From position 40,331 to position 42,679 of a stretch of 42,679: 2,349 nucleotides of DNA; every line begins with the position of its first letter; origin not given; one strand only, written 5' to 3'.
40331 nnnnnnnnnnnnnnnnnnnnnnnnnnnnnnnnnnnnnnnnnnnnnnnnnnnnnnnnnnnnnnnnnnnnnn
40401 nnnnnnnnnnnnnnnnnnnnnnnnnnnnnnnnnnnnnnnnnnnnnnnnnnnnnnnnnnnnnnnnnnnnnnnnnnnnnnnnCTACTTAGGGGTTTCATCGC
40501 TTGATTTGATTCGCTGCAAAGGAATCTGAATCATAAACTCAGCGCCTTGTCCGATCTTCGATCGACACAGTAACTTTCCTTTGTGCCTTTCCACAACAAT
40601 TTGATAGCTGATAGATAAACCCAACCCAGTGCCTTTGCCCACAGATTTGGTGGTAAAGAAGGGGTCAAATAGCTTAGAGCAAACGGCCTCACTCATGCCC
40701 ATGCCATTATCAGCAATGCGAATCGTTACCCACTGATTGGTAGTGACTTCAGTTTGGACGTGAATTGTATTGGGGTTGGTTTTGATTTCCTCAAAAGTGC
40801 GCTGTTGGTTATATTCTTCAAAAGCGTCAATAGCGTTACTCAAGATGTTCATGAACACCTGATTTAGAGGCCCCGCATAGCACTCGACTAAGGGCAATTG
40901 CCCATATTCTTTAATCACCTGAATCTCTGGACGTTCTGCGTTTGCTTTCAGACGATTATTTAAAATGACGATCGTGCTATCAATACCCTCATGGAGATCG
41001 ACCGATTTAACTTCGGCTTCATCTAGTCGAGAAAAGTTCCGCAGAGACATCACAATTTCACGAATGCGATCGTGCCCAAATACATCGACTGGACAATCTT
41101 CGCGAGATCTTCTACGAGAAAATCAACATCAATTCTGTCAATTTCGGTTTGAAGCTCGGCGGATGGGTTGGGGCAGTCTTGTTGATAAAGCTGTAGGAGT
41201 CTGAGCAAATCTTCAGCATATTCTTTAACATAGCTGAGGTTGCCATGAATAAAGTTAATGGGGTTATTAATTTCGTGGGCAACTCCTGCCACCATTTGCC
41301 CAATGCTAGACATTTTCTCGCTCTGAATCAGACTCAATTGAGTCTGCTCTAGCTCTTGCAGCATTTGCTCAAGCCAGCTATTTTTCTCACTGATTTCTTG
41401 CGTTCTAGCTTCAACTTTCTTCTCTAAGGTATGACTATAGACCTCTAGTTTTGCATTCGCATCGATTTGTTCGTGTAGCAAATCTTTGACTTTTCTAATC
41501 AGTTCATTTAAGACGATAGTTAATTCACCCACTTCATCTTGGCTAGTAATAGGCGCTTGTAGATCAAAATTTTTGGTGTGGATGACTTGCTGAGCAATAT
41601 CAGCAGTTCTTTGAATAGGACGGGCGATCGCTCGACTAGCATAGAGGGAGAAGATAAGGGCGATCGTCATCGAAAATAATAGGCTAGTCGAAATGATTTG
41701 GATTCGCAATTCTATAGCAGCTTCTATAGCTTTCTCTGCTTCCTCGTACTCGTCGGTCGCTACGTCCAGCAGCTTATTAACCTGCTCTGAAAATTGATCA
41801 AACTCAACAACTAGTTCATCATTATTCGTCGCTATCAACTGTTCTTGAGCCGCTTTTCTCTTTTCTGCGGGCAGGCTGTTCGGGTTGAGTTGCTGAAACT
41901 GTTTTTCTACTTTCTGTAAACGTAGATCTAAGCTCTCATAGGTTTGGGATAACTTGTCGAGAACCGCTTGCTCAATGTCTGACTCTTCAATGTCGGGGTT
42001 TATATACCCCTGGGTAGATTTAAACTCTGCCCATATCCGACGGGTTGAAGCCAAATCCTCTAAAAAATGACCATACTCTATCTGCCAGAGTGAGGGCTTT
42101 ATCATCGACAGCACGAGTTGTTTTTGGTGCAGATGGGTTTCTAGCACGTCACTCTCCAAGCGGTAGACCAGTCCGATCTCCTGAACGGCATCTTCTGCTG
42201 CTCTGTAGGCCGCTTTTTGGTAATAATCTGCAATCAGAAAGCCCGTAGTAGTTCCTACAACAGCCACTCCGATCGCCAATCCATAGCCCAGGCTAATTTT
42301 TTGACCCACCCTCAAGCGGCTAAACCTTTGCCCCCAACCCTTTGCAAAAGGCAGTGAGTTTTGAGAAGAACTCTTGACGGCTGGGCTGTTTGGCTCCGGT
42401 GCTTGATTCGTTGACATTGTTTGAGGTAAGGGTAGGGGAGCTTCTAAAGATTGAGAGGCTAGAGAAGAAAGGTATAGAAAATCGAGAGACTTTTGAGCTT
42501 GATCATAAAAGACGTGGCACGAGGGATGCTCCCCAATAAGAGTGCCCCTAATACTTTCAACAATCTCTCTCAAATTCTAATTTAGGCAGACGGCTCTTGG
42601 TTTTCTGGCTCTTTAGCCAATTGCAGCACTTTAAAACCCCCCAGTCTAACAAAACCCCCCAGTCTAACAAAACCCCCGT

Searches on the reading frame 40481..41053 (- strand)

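Call 5: search_protein_families(library=pfam, proteins=[window:40481-41053:-], max_evalue=0.001)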
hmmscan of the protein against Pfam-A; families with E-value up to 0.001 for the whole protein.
window:40481-41053:- (190 aa): 2 families
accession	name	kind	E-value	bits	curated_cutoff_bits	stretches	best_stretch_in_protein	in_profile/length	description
PF02518.31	HATPase_c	-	2.6e-23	83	26.4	1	62-180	5-110/111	Histidine kinase-, DNA gyrase B-, and HSP90-like ATPase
PF14501.12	HATPase_c_5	-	0.00035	20.9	22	0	64-162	7-87/102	GHKL domain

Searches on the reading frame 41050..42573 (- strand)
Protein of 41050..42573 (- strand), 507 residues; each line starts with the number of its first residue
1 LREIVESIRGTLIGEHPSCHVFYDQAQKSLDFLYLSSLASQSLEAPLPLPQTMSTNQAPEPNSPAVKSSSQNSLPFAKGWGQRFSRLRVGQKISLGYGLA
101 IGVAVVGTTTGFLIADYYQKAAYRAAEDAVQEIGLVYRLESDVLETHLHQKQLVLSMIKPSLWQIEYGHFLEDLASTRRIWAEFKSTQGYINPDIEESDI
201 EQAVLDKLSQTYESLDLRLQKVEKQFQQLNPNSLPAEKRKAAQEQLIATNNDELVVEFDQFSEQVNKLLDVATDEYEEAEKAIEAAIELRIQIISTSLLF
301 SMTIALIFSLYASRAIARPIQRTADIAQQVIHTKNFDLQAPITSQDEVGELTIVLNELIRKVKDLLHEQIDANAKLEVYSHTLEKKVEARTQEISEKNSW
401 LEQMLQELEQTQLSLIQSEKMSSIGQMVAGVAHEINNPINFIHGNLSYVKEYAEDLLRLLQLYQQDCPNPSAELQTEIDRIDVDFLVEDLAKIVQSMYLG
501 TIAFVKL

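Call 5: search_protein_families(library=pfam, proteins=[window:41050-42573:-], max_evalue=0.001)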
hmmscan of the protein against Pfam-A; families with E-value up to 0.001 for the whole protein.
window:41050-42573:- (507 aa): 2 families
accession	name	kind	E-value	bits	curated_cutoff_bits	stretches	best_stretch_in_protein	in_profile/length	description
PF00512.31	HisKA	-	4.5e-06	27.1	26.9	1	425-460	3-40/66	His Kinase A (phospho-acceptor) domain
PF00672.30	HAMP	-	0.00026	21.7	25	1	313-362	3-51/53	HAMP domain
